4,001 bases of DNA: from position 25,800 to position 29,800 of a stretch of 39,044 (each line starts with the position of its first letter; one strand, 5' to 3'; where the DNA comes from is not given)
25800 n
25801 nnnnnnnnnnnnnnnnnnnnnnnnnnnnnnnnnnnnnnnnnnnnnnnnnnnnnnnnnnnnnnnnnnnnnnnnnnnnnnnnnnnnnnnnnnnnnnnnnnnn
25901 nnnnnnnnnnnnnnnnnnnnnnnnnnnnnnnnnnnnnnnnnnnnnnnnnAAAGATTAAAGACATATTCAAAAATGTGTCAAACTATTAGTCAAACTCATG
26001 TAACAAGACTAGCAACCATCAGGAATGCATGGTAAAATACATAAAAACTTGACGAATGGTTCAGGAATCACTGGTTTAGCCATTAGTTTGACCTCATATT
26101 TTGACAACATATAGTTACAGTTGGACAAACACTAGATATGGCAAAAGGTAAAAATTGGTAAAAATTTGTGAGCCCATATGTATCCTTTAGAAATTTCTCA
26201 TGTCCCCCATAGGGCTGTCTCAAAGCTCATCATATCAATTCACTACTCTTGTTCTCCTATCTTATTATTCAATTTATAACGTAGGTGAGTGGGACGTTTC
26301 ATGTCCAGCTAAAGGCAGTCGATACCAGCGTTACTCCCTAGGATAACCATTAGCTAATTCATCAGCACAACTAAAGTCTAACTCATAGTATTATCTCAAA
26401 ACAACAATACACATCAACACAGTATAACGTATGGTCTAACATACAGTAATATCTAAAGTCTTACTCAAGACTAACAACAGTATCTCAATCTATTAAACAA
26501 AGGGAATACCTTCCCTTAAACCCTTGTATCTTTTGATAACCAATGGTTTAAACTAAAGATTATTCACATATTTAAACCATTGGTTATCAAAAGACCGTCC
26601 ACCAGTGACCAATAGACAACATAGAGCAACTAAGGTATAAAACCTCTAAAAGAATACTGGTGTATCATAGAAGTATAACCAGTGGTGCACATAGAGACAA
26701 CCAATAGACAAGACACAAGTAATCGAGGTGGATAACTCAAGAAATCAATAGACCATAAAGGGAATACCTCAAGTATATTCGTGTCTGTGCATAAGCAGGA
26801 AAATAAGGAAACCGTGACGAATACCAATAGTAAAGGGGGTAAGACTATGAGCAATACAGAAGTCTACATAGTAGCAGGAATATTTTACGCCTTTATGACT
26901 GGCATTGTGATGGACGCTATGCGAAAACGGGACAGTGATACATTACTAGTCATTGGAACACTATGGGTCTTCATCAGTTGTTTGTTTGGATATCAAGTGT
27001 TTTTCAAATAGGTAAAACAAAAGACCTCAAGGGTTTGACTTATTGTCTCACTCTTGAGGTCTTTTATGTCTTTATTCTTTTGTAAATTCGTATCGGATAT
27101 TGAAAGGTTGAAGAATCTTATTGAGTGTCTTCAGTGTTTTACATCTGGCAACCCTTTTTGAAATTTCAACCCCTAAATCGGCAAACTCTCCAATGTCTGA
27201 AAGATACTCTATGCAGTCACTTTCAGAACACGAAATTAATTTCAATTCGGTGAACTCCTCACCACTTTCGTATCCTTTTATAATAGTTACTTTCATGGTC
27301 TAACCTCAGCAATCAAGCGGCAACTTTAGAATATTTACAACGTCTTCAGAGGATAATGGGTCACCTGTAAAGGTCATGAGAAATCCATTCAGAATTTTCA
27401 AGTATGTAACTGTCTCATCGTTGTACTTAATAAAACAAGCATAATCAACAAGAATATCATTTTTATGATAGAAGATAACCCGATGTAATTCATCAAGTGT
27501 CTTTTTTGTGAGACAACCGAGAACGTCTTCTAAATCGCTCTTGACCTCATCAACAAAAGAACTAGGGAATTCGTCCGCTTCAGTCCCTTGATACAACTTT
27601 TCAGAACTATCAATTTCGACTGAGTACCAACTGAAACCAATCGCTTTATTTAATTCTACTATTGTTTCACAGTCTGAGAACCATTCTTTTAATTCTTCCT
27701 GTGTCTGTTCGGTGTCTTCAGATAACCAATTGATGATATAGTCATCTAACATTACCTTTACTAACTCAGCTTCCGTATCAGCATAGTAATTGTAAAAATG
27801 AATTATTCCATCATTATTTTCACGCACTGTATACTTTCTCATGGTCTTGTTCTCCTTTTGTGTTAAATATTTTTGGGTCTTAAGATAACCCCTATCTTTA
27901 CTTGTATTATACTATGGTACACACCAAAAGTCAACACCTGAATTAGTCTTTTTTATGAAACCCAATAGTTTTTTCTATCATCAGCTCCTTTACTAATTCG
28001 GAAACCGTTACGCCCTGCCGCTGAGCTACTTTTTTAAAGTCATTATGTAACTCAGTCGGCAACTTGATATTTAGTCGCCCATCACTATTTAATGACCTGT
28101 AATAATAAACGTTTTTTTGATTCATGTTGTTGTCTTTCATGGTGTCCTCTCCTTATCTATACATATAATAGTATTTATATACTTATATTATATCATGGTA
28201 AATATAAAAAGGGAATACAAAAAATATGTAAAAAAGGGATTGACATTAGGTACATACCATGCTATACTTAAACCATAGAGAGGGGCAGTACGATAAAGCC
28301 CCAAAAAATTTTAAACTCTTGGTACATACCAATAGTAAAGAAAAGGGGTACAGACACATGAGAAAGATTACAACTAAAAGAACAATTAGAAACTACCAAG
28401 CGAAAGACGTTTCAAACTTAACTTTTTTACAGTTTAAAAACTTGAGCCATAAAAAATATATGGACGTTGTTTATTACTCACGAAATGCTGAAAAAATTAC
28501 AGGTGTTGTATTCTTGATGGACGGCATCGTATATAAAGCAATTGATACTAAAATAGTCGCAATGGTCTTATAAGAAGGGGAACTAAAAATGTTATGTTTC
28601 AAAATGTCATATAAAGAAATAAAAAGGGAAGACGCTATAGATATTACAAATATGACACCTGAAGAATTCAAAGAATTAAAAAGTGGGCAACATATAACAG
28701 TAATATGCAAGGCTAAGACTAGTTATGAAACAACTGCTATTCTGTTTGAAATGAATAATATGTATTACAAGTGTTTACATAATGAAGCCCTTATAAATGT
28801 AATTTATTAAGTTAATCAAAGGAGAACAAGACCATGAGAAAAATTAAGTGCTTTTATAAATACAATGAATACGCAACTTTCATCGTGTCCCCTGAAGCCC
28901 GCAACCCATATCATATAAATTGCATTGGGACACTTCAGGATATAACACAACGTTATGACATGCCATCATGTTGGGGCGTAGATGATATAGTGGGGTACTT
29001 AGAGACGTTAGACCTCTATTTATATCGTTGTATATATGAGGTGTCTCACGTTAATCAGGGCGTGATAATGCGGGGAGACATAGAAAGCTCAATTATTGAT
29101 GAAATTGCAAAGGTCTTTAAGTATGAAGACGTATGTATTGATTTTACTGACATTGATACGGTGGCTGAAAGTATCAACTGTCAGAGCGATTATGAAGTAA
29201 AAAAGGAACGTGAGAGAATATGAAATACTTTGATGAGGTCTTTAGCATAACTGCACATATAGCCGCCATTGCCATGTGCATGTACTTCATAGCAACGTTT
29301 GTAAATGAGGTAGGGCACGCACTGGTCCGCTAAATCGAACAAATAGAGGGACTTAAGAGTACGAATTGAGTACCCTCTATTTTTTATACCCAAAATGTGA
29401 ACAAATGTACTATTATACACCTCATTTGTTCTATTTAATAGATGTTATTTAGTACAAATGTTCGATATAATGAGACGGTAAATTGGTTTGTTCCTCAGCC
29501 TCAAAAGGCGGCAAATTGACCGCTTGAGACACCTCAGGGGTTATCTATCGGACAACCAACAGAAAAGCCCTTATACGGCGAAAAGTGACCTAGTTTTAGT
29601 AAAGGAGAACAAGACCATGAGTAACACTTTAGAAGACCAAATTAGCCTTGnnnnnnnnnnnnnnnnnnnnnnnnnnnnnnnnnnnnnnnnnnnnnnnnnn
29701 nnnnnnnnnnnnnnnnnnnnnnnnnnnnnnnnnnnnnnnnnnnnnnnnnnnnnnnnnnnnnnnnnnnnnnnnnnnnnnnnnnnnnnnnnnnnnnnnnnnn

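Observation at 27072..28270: Reverse-strand three-gene cassette headed by an RHH regulator with back-to-back consensus σ70 promoters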

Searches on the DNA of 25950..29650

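Call 88: search_rna_families(source=window, start=25950, end=29650, threshold=evalue, max_evalue=1)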
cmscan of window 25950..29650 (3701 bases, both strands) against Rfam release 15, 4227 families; matches with E-value up to 1: 4.
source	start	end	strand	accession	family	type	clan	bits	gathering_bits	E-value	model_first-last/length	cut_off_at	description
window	26529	26594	-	RF04202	MIR5380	Gene; miRNA;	-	28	150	0.014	40-98/137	no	MIR5380 microRNA precursor family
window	26529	26594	+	RF04202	MIR5380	Gene; miRNA;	-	27.3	150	0.022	40-98/137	no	MIR5380 microRNA precursor family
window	26530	26593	-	RF04263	MIR2593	Gene; miRNA;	-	23.8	96.2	0.76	19-99/116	no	MIR2593 microRNA precursor family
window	26528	26594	-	RF04008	mir-4880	Gene; miRNA;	-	22.3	100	0.34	1-75/75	no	mir-4880 microRNA precursor family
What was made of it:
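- Tried and rejected: Only junk miRNA hits on the long inverted repeat (call 88).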

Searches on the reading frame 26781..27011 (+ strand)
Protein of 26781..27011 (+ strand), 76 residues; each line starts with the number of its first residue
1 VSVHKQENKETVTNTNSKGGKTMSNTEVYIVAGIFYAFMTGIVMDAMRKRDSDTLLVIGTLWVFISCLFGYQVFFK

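Call 7: search_protein_families(library=pfam, proteins=[window:26781-27011:+], max_evalue=1)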
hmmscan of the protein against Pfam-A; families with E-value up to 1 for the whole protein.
window:26781-27011:+ (76 aa): 0 families

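Call 10: search_protein_families(library=phrogs, proteins=[window:26781-27011:+], max_evalue=0.1)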
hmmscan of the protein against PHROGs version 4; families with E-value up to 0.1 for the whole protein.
window:26781-27011:+ (76 aa): 1 family
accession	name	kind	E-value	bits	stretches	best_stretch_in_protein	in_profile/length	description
phrog_4955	-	unknown function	0.075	14.2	1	28-62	14-52/87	-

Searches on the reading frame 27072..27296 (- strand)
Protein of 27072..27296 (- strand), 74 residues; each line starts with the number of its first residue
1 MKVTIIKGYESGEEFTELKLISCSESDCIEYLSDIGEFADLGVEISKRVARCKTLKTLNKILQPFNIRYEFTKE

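Call 7: search_protein_families(library=pfam, proteins=[window:27072-27296:-], max_evalue=1)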
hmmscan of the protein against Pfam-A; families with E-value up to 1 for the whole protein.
window:27072-27296:- (74 aa): 2 families
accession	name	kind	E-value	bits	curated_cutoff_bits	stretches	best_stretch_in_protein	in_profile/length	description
PF23117.1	DpnD_N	-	0.078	13.7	27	1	5-40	16-53/93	DpnD N-terminal domain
PF18401.7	Thioredoxin_13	-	0.25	11.6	26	1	36-65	12-42/136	Thioredoxin-like domain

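Call 10: search_protein_families(library=phrogs, proteins=[window:27072-27296:-], max_evalue=0.1)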
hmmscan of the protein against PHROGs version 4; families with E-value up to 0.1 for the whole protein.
window:27072-27296:- (74 aa): 0 families

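Call 24: find_homologous_proteins(query=window:27072-27296:-, max_evalue=0.01)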
Query window:27072-27296:- (74 aa): 1 proteins with E <= 0.01 among 2 candidates.
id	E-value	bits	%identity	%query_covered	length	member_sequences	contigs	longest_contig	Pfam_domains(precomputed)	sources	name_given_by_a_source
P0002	7.4e-40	151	99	100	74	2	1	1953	-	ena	-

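Call 68: search_protein_families(library=padloc, proteins=[window:27072-27296:-], max_evalue=0.1)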
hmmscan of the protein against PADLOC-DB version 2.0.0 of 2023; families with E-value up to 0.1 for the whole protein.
window:27072-27296:- (74 aa): 0 families

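Call 69: search_protein_families(library=ncbifam, proteins=[window:27072-27296:-], max_evalue=0.1)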
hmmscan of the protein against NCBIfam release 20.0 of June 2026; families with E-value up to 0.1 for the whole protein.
window:27072-27296:- (74 aa): 0 families

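Call 71: predict_structure(protein=window:27072-27296:-)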
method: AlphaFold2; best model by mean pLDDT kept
length: 74 residues; sequences in the alignment: 1
mean_pLDDT: 68.5   pTM: 0.47
mean pLDDT of the five models: 68.5, 62.8, 62.6, 60.2, 50.0
residues with pLDDT >= 90: 0; 70-90: 34; 50-70: 40; < 50: 0
segments of 3 or more residues with pLDDT < 50: none
pLDDT, mean of each block of 10 residues (from residue 1): 64 63 73 63 72 75 71 66
secondary structure, 60 per line:
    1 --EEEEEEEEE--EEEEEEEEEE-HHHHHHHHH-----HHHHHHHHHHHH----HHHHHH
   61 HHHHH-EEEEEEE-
elements in order: E3-11 E14-23 H25-33 H39-50 H55-65 E67-73
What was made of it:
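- Tried and rejected: The p74 model is mediocre (call 71).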

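Call 76: fold_search(model_id=the predicted structure, library=pdb)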
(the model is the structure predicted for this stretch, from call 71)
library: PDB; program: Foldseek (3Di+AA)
matches with E <= 10: 44; with E <= 0.001: 0
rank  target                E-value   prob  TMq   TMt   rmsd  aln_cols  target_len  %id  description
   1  1wz7_B                1.3e+00  0.10  0.38  0.32   8.0        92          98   10  Crystal structure of enhancer of rudimentary homologue (ERH) (released 2005-05-03)
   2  9a1b_MODEL_1_A        2.0e+00  0.23  0.40  0.49   3.2        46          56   20  CS-Rosetta structure of engineered IgG-binding domain of protein G (GB) - model A1 (released 2022-06-24)
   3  9ild_A                2.8e+00  0.11  0.36  0.20   3.5        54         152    6  Complex structure of Cap3 and CD-NTase (released 2024-07-31)
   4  4v9f_6                3.0e+00  0.06  0.29  0.35   3.9        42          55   17  The re-refined crystal structure of the Haloarcula marismortui large ribosomal subunit at 2.4 Angstrom resolution: mor (released 2014-07-09)
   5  8t78_A                3.0e+00  0.03  0.20  0.03   7.4        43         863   12  SpRY-Cas9:gRNA complex bound to non-target DNA with 8 bp R-loop (released 2024-05-01)
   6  5m5q                  3.7e+00  0.11  0.37  0.15   4.0        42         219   17  COPS5(2-257) IN COMPLEX WITH A AZAINDOLE (COMPOUND 4) (released 2017-01-11)
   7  4rjv_B                4.2e+00  0.05  0.36  0.34   9.5        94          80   11  Crystal Structure of a De Novo Designed Ferredoxin Fold, Northeast Structural Genomics Consortium (NESG) Target OR461 (released 2014-10-22)
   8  7o6l_B                4.5e+00  0.04  0.39  0.35   9.7        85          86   10  Crystal structure of C. elegans ERH-2 (released 2021-08-25)
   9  1wz7_C                4.5e+00  0.04  0.36  0.30   7.1        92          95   15  Crystal structure of enhancer of rudimentary homologue (ERH) (released 2005-05-03)
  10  2mra_MODEL_1_A        4.8e+00  0.08  0.41  0.28   5.5        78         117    8  Solution NMR Structure of De novo designed protein, Northeast Structural Genomics Consortium (NESG) Target OR4 (released 2014-09-17)
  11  4rjv_C                4.8e+00  0.04  0.35  0.33   9.5        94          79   11  Crystal Structure of a De Novo Designed Ferredoxin Fold, Northeast Structural Genomics Consortium (NESG) Target OR461 (released 2014-10-22)
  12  2krx_MODEL_1_A        5.1e+00  0.05  0.36  0.31   6.7        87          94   13  Solution NMR Structure of asl3597 from Nostoc sp. PCC7120. Northeast Structural Genomics Consortium Target ID  (released 2010-03-16)
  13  4doq_C                5.1e+00  0.01  0.14  0.08   7.5        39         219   20  Crystal structure of the complex of Porcine Pancreatic Trypsin with 1/2SLPI (released 2013-08-14)
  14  7rgw                  5.8e+00  0.03  0.20  0.12   3.4        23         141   30  Crystal structure of HERC2 DOC domain (released 2022-07-20)
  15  9r6v_A                5.8e+00  0.02  0.20  0.12   2.9        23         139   26  Crystal structure of the DOC domain of the E3 ligase HECTD3 (released 2026-01-28)
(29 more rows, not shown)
